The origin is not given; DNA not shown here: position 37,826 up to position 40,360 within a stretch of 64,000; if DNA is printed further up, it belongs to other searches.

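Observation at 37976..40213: Unusual domain fusion: phosphoethanolamine-transferase (sulfatase-fold) domain plus C-terminal GDPD/PLC-like phosphodiesterase-like domain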

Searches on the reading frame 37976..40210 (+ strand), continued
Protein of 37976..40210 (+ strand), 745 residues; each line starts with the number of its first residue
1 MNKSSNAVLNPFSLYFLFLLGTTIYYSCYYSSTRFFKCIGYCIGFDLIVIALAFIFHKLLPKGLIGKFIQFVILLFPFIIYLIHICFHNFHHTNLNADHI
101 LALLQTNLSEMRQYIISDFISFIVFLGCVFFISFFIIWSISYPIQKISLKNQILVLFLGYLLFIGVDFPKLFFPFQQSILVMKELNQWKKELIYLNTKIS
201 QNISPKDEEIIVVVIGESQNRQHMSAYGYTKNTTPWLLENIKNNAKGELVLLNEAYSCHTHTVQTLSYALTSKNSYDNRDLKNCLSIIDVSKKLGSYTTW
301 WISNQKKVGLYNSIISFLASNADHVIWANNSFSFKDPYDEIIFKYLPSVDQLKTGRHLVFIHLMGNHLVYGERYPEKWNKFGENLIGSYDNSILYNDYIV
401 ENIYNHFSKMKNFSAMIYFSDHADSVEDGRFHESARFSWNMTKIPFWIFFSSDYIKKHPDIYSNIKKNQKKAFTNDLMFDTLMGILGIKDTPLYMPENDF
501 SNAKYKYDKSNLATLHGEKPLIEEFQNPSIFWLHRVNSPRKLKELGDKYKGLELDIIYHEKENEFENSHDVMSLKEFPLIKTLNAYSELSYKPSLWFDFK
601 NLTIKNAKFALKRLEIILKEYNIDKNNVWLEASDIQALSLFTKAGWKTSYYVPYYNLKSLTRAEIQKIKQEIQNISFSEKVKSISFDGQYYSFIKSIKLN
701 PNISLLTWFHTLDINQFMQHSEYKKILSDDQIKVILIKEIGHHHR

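Call 40: search_solved_structures(query=window:37976-40210:+, max_evalue=1e-14, show_alignments=2)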
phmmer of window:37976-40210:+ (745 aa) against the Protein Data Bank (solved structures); distinct sequences matched with E-value up to 1e-14: 4.
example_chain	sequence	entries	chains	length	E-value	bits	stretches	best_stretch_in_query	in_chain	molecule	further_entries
5zzu_A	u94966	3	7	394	5.3e-28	100.8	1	205-464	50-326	Phosphoethanolamine transferase EptC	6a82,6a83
5fgn_A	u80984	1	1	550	8.5e-16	60.5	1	53-500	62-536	lipooligosaccharide phosphoethanolamine transferase A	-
4tn0_A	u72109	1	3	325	8.7e-16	60.5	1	208-508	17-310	UPF0141 protein yjdB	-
4kav_A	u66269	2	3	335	3.3e-15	58.5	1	209-500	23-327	YhbX/YhjW/YijP/YjdB family protein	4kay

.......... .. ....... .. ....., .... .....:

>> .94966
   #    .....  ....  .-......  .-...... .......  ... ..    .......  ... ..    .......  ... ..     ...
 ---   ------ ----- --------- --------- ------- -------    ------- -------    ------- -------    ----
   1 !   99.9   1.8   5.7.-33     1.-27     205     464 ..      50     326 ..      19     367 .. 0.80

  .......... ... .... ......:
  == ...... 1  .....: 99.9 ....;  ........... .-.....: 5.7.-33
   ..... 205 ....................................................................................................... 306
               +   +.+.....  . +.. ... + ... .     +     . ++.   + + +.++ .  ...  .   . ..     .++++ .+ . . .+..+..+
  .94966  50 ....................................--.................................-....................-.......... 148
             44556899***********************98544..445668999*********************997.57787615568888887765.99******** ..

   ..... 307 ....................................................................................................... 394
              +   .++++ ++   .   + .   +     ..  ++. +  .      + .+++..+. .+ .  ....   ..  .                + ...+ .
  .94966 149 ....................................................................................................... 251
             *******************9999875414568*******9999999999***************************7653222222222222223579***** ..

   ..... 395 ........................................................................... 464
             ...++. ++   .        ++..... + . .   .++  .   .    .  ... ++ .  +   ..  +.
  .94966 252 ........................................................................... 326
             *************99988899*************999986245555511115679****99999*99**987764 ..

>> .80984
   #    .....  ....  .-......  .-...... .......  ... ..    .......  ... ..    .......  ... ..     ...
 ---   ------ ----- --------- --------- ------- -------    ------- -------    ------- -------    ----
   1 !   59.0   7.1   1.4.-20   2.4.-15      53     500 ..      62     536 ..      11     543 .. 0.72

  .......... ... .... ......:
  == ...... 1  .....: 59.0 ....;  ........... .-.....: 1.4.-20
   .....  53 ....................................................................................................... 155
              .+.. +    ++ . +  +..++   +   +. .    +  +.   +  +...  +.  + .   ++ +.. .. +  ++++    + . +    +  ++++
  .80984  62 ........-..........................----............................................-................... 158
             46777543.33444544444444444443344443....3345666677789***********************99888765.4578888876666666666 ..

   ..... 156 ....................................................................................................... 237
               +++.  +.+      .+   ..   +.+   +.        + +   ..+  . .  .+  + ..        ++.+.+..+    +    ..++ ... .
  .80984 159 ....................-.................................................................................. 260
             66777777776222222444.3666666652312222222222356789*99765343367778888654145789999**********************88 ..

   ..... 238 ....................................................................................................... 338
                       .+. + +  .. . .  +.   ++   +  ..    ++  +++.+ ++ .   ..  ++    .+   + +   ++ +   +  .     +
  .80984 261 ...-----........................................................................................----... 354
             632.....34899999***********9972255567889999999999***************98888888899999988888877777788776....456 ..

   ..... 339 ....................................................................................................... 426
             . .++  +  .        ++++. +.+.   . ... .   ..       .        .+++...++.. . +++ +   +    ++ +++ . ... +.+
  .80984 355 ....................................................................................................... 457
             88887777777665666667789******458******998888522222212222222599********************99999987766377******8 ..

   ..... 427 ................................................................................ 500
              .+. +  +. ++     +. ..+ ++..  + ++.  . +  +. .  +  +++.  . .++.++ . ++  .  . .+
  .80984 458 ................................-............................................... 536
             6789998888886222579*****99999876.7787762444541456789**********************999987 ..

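Call 41: list_cluster_members(proteins=[P0017, P0018, P0028, P0024])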
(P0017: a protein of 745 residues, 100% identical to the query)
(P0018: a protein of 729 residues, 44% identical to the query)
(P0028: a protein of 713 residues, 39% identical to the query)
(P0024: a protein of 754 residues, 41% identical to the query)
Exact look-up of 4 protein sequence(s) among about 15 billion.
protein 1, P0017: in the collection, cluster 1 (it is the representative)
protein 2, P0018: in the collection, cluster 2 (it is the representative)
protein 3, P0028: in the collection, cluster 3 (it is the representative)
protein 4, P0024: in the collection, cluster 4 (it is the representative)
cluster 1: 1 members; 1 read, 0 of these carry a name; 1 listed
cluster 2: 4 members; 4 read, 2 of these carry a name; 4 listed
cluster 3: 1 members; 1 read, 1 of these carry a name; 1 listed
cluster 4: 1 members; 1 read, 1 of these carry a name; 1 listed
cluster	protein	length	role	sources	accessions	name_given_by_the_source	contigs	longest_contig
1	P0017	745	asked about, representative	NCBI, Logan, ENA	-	-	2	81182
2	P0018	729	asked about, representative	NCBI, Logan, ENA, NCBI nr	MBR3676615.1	MAG: sulfatase-like hydrolase/transferase [Alphaproteobacteria bacterium] | sulfatase-like hydrolase/transferase [Alphaproteobacteria bacterium]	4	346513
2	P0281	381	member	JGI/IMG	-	heptose-I-phosphate ethanolaminephosphotransferase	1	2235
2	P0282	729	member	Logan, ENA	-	-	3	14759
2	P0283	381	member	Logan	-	-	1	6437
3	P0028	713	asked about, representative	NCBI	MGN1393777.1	MAG: phosphoethanolamine transferase [Succinivibrionaceae bacterium]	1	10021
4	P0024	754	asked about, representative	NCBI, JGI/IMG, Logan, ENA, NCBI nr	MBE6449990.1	MAG: phosphoethanolamine transferase [Alphaproteobacteria bacterium] | phosphoethanolamine transferase [Alphaproteobacteria bacterium]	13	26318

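Call 42: find_encoding_contigs(protein=P0027, flank=7000, max_places=1)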
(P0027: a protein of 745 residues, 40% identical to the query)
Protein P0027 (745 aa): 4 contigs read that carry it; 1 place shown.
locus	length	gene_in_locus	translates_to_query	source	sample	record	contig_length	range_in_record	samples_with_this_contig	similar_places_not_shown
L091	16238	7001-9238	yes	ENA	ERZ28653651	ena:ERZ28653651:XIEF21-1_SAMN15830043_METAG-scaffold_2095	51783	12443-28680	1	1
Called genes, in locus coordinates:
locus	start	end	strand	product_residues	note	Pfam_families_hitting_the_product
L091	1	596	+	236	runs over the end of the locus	PF02182:SAD_SRA (weak), PF01844:HNH, PF14279:HNH_5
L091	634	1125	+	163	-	PF00583:Acetyltransf_1, PF13508:Acetyltransf_7, PF13673:Acetyltransf_10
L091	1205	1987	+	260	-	-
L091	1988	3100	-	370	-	PF00149:Metallophos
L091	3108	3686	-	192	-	PF03167:UDG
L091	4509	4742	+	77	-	-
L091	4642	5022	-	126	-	-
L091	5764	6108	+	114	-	-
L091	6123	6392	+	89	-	-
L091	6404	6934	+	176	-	-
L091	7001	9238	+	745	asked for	PF00884:Sulfatase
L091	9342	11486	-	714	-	PF00535:Glycos_transf_2, PF01501:Glyco_transf_8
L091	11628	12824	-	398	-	PF04055:Radical_SAM, PF13186:SPASM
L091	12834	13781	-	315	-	-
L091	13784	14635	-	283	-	-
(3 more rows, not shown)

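Call 43: find_encoding_contigs(protein=P0034, flank=7000, max_places=1)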
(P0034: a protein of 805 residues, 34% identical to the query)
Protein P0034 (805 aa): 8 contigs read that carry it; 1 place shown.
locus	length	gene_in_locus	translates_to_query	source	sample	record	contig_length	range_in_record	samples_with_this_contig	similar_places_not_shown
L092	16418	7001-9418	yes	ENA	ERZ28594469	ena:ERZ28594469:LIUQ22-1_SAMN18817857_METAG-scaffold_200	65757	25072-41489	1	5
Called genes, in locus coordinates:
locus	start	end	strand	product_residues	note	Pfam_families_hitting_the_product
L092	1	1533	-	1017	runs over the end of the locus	PF07690:MFS_1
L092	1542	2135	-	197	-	PF13353:Fer4_12, PF04055:Radical_SAM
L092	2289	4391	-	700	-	PF03477:ATP-cone, PF13597:NRDD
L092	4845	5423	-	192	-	PF00484:Pro_CA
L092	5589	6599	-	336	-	PF02627:CMD (weak), PF00190:Cupin_1 (weak), PF07883:Cupin_2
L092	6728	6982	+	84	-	PF12637:TSCPD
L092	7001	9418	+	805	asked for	PF00884:Sulfatase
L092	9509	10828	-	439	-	PF05496:RuvB_N, PF20720:nSTAND3 (weak), PF00004:AAA, PF07724:AAA_2 (weak), PF13173:AAA_14 (weak), PF16193:AAA_assoc_2, PF21960:RCF1-5-like_lid (weak), PF12002:MgsA_C, +2 more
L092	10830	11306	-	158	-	PF01243:PNPOx_N, PF12900:Pyridox_ox_2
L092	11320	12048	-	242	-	PF00106:adh_short, PF01370:Epimerase (weak), PF13561:adh_short_C2, PF23441:SDR (weak)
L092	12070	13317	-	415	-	PF00248:Aldo_ket_red, PF13183:Fer4_8 (faint), PF13187:Fer4_9, PF13534:Fer4_17 (weak)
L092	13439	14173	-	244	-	PF02146:SIR2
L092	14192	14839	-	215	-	PF00814:TsaD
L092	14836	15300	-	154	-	PF02367:TsaE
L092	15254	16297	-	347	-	PF00586:AIRS, PF02769:AIRS_C (weak)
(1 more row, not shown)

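Call 44: find_encoding_contigs(protein=P0024, flank=7000, max_places=1)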
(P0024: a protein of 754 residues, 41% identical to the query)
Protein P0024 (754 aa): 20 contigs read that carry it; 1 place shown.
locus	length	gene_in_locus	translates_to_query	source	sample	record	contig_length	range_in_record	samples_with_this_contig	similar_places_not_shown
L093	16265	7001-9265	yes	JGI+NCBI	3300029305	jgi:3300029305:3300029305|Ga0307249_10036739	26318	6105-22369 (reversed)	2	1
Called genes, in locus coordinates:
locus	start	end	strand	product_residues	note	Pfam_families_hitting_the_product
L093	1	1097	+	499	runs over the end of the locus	PF03572:Peptidase_S41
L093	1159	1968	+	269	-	PF01551:Peptidase_M23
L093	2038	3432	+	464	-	PF01406:tRNA-synt_1e, PF09334:tRNA-synt_1g (weak), PF09190:DALR_2, PF23493:CysS_C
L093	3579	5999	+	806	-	-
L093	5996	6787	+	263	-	-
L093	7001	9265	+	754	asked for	PF00884:Sulfatase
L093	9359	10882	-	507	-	PF01266:DAO (weak), PF01593:Amino_oxidase, PF01946:Thi4 (weak), PF03486:HI0933_like (faint), PF07992:Pyr_redox_2 (faint), PF12831:FAD_oxidored (faint), PF13450:NAD_binding_8, PF13738:Pyr_redox_3 (faint)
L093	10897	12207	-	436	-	PF09913:DUF2142 (weak)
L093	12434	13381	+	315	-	PF00535:Glycos_transf_2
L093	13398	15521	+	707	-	-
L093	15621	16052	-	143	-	PF04138:GtrA_DPMS_TM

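Call 65: find_encoding_contigs(protein=P0051, flank=5000, max_places=1)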
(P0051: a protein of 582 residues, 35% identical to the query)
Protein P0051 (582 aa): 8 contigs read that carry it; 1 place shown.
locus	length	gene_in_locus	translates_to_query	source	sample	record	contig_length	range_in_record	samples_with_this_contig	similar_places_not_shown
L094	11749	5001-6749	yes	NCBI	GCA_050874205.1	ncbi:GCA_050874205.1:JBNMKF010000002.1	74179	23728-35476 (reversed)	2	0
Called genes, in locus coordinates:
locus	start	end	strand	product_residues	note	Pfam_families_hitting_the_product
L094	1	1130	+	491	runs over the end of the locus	PF00474:SSF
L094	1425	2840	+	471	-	PF00990:GGDEF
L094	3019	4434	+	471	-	PF00990:GGDEF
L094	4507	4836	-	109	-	PF12844:HTH_19 (weak), PF13560:HTH_31 (weak), PF01381:HTH_3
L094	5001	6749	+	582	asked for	PF00884:Sulfatase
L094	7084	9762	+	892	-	PF00133:tRNA-synt_1, PF01406:tRNA-synt_1e (faint), PF09334:tRNA-synt_1g, PF13603:tRNA-synt_1_2, PF09334:tRNA-synt_1g, PF08264:Anticodon_1, PF10458:Val_tRNA-synt_C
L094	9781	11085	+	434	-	PF08245:Mur_ligase_M, PF02875:Mur_ligase_C, PF27239:FOL3_C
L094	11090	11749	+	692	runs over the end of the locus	PF04932:Wzy_C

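Call 66: find_encoding_contigs(protein=P0050, flank=5000, max_places=1)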
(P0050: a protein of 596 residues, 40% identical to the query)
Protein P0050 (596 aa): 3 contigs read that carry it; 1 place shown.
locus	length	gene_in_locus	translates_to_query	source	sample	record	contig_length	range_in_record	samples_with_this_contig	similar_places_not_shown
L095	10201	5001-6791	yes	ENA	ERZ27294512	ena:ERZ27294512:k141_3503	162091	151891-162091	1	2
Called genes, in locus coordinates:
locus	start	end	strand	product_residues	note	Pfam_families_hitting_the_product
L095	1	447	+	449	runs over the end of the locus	PF02900:LigB, PF01871:AMMECR1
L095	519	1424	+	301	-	PF04055:Radical_SAM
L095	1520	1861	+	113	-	PF07883:Cupin_2, PF02311:AraC_binding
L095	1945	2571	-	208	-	PF13460:NAD_binding_10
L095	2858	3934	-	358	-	PF13685:Fe-ADH_2, PF01761:DHQ_synthase, PF24621:DHQS_C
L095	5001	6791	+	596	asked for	PF00884:Sulfatase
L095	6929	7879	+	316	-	PF01544:CorA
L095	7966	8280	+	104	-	-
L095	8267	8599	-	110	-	PF02311:AraC_binding (weak), PF07883:Cupin_2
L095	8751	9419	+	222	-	PF00027:cNMP_binding, PF13545:HTH_Crp_2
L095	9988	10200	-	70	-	?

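Call 67: find_encoding_contigs(protein=P0059, flank=5000, max_places=1)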
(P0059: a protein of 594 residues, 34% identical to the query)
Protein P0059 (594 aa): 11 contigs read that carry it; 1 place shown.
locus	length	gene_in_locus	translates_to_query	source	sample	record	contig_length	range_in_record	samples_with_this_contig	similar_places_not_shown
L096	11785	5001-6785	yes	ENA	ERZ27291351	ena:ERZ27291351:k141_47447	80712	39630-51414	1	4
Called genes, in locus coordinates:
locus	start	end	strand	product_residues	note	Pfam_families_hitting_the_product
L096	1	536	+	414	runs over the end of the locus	PF05221:AdoHcyase, PF02826:2-Hacid_dh_C, PF00670:AdoHcyase_NAD, PF07991:KARI_N (weak)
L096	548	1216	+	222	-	PF00596:Aldolase_II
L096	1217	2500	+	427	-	PF01979:Amidohydro_1, PF07969:Amidohydro_3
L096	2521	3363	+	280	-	PF00175:NAD_binding_1 (weak), PF10418:DHODB_Fe-S_bind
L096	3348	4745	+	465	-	PF14691:Fer4_20, PF07992:Pyr_redox_2 (weak), PF02826:2-Hacid_dh_C (faint), PF01262:AlaDh_PNT_C (faint), PF01946:Thi4 (weak), PF07992:Pyr_redox_2, PF13450:NAD_binding_8, PF00070:Pyr_redox, +2 more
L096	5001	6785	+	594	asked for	PF00884:Sulfatase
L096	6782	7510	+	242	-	-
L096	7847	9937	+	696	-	PF12161:HsdM_N, PF02384:N6_Mtase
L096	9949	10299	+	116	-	PF17761:DUF1016_N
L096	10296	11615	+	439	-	PF01420:Methylase_S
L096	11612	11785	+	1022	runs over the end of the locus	PF04313:HSDR_N, PF00270:DEAD (weak), PF04851:ResIII, PF18766:SWI2_SNF2, PF22679:T1R_D3-like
